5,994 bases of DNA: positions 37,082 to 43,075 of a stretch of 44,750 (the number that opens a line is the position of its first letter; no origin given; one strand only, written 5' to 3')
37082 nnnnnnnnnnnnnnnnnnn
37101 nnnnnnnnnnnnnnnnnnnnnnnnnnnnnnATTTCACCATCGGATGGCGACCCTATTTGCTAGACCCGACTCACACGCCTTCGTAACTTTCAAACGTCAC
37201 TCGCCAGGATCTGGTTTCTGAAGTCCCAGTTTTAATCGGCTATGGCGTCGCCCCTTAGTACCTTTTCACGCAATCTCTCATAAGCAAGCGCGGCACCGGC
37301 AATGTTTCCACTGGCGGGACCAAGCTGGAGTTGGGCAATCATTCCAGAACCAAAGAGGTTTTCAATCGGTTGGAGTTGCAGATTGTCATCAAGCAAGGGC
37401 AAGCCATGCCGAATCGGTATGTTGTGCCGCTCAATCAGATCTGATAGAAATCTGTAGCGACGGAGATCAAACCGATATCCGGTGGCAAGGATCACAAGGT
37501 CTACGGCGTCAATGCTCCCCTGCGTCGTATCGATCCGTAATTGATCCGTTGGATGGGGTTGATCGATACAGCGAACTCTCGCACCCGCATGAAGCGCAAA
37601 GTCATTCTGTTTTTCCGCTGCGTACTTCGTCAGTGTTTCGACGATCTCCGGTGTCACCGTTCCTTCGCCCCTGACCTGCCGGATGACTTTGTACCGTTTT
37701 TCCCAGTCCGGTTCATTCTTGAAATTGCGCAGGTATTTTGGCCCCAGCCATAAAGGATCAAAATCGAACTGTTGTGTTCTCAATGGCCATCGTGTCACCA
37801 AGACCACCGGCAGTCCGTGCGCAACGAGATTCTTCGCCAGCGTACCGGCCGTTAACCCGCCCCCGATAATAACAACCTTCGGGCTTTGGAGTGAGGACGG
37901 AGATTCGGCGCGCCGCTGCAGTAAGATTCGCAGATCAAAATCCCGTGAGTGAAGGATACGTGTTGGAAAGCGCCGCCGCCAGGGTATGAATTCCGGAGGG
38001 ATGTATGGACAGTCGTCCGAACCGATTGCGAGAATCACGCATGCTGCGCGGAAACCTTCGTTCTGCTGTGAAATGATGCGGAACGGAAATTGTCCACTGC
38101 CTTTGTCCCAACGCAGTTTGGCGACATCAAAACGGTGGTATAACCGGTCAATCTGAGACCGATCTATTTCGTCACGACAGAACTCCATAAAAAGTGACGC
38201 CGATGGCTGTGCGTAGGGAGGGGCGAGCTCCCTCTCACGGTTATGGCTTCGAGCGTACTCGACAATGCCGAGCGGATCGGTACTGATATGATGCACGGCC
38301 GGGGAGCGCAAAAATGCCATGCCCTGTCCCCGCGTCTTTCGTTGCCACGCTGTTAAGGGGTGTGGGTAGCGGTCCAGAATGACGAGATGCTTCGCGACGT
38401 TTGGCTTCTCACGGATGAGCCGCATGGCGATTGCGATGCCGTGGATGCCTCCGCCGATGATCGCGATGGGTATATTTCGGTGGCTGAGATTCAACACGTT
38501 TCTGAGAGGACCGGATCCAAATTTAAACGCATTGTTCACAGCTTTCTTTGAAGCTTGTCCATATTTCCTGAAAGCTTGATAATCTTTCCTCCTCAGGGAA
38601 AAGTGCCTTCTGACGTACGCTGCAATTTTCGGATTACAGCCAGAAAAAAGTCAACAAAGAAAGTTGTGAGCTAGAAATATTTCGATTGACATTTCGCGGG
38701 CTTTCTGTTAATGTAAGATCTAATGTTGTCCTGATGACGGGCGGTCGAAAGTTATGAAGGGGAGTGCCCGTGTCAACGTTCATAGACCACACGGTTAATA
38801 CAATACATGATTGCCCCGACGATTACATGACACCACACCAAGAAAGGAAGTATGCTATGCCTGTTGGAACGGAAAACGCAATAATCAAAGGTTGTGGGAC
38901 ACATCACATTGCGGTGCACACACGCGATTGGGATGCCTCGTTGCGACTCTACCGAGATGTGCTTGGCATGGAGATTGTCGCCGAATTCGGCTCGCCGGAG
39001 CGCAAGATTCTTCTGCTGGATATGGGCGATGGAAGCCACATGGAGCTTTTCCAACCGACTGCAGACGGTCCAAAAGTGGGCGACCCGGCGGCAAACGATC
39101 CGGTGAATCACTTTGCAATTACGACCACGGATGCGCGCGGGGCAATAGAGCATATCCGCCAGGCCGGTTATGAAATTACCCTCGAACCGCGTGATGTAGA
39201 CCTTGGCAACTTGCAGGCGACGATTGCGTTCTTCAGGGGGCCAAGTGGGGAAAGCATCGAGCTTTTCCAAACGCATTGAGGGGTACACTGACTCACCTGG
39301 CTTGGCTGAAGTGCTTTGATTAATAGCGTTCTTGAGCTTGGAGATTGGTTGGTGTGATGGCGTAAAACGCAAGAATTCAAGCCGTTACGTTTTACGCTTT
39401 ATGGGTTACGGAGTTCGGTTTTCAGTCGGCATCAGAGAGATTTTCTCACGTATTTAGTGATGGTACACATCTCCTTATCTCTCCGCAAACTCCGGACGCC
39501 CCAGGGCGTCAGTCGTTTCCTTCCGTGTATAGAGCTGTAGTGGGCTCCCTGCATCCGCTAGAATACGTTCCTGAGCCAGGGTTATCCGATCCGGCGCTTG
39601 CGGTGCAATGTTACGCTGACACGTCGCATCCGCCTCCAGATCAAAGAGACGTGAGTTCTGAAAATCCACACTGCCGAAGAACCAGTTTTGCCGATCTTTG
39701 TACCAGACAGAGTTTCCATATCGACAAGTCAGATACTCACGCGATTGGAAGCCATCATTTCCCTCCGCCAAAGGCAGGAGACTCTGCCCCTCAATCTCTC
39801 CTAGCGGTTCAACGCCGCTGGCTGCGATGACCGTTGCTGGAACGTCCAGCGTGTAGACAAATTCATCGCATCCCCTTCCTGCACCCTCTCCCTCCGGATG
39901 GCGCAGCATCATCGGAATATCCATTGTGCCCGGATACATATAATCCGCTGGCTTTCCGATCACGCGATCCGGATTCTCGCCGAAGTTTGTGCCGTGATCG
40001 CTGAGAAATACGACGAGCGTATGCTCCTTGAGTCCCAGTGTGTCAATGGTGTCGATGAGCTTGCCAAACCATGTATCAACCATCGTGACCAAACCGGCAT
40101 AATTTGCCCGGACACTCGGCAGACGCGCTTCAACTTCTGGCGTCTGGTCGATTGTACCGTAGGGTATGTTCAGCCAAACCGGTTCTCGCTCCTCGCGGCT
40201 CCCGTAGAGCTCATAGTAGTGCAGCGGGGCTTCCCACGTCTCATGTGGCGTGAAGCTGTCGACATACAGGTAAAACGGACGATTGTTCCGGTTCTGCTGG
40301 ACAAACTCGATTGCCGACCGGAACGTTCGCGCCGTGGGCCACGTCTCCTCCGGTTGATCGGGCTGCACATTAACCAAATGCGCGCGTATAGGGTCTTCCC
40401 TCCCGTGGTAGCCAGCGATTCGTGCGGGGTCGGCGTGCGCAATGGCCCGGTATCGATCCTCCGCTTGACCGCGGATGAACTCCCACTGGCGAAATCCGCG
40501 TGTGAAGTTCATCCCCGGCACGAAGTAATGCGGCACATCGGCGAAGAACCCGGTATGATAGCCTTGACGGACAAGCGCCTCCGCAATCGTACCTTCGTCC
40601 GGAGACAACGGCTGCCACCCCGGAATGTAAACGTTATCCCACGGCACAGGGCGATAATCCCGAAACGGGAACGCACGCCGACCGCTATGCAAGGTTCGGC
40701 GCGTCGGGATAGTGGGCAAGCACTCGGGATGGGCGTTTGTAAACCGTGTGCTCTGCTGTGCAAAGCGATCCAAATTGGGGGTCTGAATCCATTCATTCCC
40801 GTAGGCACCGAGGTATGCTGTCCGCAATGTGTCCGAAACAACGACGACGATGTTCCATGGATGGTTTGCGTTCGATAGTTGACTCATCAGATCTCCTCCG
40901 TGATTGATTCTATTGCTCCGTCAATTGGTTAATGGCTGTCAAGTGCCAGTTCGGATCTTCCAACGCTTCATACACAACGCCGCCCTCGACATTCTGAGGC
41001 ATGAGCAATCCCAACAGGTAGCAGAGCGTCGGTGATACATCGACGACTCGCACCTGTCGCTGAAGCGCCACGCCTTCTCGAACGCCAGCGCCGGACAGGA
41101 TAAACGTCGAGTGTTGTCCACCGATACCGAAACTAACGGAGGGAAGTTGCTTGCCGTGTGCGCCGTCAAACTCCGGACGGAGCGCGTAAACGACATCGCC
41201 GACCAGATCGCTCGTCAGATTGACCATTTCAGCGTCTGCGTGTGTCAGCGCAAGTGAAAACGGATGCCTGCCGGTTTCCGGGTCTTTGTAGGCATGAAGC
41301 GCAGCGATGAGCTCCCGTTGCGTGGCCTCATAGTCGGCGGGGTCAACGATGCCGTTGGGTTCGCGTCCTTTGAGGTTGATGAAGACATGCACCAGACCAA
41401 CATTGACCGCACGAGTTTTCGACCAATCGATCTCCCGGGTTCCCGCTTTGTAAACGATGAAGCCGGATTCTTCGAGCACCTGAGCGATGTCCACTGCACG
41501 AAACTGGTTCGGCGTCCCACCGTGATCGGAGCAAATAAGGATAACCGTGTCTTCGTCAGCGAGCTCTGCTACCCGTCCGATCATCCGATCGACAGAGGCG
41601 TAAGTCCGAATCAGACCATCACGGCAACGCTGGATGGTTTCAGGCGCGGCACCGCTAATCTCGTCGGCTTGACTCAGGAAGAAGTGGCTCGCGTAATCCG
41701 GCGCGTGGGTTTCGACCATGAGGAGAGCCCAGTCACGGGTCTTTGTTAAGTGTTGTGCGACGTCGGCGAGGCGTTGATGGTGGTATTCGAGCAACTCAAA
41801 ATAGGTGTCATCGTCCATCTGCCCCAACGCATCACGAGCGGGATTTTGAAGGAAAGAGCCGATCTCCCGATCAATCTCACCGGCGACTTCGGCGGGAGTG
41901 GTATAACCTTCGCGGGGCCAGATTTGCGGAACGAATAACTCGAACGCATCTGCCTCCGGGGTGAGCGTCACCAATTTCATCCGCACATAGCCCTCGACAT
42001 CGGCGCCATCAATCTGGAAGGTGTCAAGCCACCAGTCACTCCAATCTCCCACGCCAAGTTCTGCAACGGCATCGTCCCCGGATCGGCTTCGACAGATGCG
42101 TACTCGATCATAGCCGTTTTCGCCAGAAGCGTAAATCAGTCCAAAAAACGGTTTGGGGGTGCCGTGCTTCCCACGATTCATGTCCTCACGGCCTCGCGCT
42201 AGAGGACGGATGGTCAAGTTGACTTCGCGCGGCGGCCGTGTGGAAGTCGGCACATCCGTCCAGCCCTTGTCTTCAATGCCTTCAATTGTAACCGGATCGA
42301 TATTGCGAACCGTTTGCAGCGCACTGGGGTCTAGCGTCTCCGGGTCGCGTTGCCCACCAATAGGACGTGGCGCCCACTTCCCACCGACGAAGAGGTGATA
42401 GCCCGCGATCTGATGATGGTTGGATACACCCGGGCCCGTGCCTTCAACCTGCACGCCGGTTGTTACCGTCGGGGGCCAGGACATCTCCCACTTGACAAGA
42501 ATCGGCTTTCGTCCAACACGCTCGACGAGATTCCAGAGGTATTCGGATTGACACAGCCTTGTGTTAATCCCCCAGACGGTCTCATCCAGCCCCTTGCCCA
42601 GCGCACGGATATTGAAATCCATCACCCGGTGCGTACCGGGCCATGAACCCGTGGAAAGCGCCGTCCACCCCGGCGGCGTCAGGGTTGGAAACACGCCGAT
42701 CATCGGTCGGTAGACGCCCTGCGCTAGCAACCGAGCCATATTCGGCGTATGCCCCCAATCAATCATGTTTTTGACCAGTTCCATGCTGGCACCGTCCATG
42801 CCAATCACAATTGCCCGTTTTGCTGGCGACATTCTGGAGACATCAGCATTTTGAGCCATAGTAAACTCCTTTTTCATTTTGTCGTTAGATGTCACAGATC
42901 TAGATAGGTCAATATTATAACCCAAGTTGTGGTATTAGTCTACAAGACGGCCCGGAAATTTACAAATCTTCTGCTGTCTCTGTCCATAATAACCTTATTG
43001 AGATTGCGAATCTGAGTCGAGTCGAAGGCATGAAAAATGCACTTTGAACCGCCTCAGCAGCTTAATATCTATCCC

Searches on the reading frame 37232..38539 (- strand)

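Call 10: search_protein_families(library=pfam, proteins=[window:37232-38539:-], max_evalue=0.001)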
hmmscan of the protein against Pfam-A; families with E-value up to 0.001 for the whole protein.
window:37232-38539:- (435 aa): 8 families
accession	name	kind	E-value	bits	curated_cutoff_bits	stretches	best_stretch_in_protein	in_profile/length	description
PF13454.12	NAD_binding_9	-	1.4e-11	45.1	21.8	1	26-173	1-153/155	FAD-NAD(P)-binding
PF13738.12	Pyr_redox_3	-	6.1e-10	39.3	30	0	294-396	209-302/305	Pyridine nucleotide-disulphide oxidoreductase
PF07992.20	Pyr_redox_2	-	1e-09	38.7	26.1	1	25-402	3-277/291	Pyridine nucleotide-disulphide oxidoreductase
PF13434.12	Lys_Orn_oxgnase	-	3.7e-09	36.6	21.3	1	131-356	109-338/339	L-lysine 6-monooxygenase/L-ornithine 5-monooxygenase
PF01266.30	DAO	-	5.3e-09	36.5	27.9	0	25-61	2-34/353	FAD dependent oxidoreductase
PF03807.23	F420_oxidored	-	9.6e-06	26.6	21.6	0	25-70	2-45/94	NADP oxidoreductase coenzyme F420-dependent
PF00070.33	Pyr_redox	-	2.3e-05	25.3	22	0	221-258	1-38/82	Pyridine nucleotide-disulphide oxidoreductase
PF13450.12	NAD_binding_8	-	4.3e-05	24.1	21.9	0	27-81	1-50/68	NAD(P)-binding Rossmann-like domain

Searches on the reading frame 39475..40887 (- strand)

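Call 10: search_protein_families(library=pfam, proteins=[window:39475-40887:-], max_evalue=0.001)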
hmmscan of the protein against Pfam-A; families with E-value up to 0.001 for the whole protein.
window:39475-40887:- (470 aa): 4 families
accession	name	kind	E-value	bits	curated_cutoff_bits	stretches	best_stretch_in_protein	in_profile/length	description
PF00884.28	Sulfatase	-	1.5e-35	123.4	25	1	12-358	2-300/301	Sulfatase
PF01663.27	Phosphodiest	-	7.8e-08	32.7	23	1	267-310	188-230/342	Type I phosphodiesterase / nucleotide pyrophosphatase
PF16347.10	SGSH_C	-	1.1e-07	32.6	29.3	1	316-386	10-80/154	N-sulphoglucosamine sulphohydrolase, C-terminal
PF02995.22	DUF229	-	0.00042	19.6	25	1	263-315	306-358/496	Protein of unknown function (DUF229)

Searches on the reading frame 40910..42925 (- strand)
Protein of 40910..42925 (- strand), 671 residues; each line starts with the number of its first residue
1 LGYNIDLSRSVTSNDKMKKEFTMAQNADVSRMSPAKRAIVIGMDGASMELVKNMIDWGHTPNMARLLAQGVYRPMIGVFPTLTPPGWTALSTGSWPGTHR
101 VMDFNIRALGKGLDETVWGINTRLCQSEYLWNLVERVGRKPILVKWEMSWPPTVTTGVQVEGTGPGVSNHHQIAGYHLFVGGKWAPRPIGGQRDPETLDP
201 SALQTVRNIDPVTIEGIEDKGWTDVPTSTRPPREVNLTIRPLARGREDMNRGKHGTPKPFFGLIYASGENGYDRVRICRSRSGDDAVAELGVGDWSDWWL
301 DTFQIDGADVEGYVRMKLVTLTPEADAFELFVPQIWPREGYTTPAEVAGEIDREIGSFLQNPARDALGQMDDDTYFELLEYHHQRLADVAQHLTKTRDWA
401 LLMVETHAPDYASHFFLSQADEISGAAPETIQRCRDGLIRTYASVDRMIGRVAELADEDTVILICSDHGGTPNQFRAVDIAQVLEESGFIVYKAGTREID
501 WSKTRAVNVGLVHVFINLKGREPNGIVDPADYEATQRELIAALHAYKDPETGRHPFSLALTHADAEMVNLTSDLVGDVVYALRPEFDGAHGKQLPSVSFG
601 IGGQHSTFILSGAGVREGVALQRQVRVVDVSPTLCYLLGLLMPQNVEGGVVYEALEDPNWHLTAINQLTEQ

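Call 10: search_protein_families(library=pfam, proteins=[window:40910-42925:-], max_evalue=0.001)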
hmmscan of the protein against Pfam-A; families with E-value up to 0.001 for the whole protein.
window:40910-42925:- (671 aa): 2 families
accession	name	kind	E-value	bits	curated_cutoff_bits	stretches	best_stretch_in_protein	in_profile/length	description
PF01663.27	Phosphodiest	-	6.1e-35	121.9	23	2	39-152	2-110/342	Type I phosphodiesterase / nucleotide pyrophosphatase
PF00884.28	Sulfatase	-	0.0003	20.6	25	1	331-473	82-246/301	Sulfatase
